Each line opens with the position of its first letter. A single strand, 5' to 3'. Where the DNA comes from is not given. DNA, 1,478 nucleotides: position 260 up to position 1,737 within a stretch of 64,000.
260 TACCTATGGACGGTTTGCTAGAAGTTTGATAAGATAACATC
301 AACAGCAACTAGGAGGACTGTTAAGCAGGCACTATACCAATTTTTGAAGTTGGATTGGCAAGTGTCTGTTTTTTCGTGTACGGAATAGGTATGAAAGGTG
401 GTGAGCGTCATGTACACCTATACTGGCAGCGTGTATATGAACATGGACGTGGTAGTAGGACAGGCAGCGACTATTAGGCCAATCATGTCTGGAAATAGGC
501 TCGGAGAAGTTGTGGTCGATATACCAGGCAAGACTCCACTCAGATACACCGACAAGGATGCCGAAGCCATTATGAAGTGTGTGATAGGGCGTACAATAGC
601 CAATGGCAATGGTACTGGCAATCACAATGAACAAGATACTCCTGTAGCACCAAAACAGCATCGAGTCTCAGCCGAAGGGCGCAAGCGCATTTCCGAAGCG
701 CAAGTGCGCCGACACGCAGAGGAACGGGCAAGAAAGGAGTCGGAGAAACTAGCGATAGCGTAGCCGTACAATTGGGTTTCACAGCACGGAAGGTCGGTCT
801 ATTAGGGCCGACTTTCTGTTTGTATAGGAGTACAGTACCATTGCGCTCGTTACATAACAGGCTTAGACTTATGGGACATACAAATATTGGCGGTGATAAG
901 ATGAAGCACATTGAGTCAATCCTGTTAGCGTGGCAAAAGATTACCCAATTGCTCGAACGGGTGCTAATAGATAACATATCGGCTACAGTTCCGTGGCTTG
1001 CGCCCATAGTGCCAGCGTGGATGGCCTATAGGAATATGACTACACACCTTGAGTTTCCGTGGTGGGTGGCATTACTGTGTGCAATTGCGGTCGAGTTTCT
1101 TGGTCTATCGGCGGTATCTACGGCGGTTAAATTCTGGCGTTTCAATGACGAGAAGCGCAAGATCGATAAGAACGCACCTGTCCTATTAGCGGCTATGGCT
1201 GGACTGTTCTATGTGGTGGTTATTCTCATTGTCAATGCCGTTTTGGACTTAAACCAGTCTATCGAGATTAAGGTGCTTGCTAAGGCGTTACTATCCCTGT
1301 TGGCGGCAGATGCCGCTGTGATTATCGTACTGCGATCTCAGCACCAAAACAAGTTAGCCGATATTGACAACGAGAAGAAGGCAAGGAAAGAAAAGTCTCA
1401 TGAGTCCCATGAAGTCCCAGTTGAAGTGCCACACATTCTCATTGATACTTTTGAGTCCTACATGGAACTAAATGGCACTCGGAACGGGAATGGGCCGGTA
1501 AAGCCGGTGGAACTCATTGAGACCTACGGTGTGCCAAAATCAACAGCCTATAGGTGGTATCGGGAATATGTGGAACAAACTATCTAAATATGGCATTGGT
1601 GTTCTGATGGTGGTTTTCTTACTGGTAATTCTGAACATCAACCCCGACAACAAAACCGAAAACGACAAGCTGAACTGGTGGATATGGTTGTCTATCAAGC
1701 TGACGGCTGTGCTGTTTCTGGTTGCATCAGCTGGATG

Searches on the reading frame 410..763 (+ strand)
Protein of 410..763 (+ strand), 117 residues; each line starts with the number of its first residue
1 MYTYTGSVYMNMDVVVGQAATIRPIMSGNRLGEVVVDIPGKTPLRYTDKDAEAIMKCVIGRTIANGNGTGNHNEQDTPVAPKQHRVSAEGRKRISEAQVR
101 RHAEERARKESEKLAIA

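Call 50: search_protein_families(library=pfam, proteins=[window:410-763:+], max_evalue=0.1)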
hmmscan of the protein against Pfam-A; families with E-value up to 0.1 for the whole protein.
window:410-763:+ (117 aa): 0 families

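Call 72: search_protein_families(library=phrogs, proteins=[window:410-763:+], max_evalue=0.01)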
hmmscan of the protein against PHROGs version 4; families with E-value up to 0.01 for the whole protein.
window:410-763:+ (117 aa): 0 families

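Call 87: search_solved_structures(query=window:410-763:+, max_evalue=1)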
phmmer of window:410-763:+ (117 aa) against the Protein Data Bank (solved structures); distinct sequences matched with E-value up to 1: 0.

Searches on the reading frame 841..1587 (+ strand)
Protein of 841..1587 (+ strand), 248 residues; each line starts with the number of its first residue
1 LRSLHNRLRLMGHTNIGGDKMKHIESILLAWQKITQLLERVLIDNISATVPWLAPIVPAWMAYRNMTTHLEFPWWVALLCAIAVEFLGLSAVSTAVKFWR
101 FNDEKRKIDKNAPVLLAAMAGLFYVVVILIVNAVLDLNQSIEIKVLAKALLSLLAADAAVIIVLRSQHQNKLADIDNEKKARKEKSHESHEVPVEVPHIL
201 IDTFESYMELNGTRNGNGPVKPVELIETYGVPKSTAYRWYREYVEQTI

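Call 16: search_protein_families(library=phrogs, proteins=[window:841-1587:+], max_evalue=0.00001)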
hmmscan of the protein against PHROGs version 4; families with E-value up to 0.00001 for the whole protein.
window:841-1587:+ (248 aa): 0 families

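Call 35: find_encoding_contigs(protein=window:841-1587:+, flank=10000, max_places=4)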
Protein window:841-1587:+ (248 aa): 1 contig read that carries it; 1 place shown.
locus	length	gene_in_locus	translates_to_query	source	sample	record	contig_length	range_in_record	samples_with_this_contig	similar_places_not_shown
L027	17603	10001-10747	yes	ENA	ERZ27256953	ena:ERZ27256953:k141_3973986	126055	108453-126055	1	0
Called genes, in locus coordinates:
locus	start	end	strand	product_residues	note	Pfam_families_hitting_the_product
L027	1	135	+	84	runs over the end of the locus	-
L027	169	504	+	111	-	-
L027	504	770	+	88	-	-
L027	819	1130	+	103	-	-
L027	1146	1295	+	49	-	-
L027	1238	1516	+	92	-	-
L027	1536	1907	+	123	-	PF00436:SSB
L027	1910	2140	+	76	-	-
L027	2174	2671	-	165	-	-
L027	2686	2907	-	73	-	-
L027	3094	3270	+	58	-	-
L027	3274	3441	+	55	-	-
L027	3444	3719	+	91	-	-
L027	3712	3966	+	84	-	-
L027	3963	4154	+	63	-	-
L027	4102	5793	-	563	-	-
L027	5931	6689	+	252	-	PF01555:N6_N4_Mtase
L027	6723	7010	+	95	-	-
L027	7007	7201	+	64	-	-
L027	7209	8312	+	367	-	PF00712:DNA_pol3_beta, PF02767:DNA_pol3_beta_2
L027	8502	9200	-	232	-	-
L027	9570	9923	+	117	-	-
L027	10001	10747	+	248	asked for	-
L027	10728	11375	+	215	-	-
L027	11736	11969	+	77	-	PF24729:Acb2_Tad1_hairpin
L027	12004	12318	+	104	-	-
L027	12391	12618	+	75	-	-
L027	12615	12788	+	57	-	-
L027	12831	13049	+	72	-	-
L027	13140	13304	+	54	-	-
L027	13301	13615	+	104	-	-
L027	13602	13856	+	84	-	-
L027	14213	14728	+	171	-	PF01844:HNH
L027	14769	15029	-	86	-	-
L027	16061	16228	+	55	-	-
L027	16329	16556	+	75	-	-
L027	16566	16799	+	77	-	-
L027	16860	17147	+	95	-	-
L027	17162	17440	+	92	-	PF18902:DUF5658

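Call 50: search_protein_families(library=pfam, proteins=[L027:8502-9200:-, L027:2686-2907:-, L027:2174-2671:-, L027:4102-5793:-], max_evalue=0.1)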
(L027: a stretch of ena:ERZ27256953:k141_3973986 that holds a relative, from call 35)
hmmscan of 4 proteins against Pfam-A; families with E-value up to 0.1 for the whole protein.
L027:8502-9200:- (232 aa): 1 family
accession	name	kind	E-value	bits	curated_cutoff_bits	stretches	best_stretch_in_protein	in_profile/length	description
PF23550.1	zf_Tbcl_Rhp7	-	0.054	13.5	27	1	183-195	5-17/39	DNA repair protein rhp7 treble clef domain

L027:2686-2907:- (73 aa): 0 families

L027:2174-2671:- (165 aa): 1 family
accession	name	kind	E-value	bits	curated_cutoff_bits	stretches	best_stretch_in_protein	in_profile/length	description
PF02075.23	RuvC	-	0.068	13.5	22.2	1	62-155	61-146/148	Crossover junction endodeoxyribonuclease RuvC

L027:4102-5793:- (563 aa): 0 families

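Call 60: search_protein_families(library=ncbifam, proteins=[window:841-1587:+], max_evalue=0.001)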
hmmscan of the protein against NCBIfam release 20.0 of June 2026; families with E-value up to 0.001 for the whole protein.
window:841-1587:+ (248 aa): 0 families

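Call 72: search_protein_families(library=phrogs, proteins=[L027:8502-9200:-, L027:2686-2907:-, L027:2174-2671:-, L027:4102-5793:-], max_evalue=0.01)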
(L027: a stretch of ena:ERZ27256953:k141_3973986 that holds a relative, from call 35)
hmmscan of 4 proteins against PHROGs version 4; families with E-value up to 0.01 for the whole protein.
L027:8502-9200:- (232 aa): 2 families
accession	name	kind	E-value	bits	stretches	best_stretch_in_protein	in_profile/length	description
phrog_6504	-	unknown function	0.0015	19.6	0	180-197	32-49/61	-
phrog_9188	-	unknown function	0.009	17.2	0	134-155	23-44/70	-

L027:2686-2907:- (73 aa): 1 family
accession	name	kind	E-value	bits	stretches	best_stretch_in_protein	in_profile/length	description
phrog_25356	-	unknown function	0.001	20.1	1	5-56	3-53/70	-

L027:2174-2671:- (165 aa): 1 family
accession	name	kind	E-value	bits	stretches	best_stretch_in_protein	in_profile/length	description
phrog_159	-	DNA, RNA and nucleotide metabolism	1.9e-05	24.8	1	61-162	154-251/330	RuvC-like Holliday junction resolvase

L027:4102-5793:- (563 aa): 0 families

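Call 86: search_solved_structures(query=L027:8502-9200:-, max_evalue=1)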
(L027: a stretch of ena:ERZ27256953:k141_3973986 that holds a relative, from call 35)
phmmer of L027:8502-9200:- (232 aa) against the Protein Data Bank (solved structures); distinct sequences matched with E-value up to 1: 2.
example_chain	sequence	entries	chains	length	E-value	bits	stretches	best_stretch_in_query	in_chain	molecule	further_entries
5qst_C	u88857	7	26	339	0.37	13.6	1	39-157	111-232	Cohesin subunit SA-1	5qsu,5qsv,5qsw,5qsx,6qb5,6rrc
2m0d_A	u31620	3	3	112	0.84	12.5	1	151-196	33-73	Zinc finger and BTB domain-containing protein 17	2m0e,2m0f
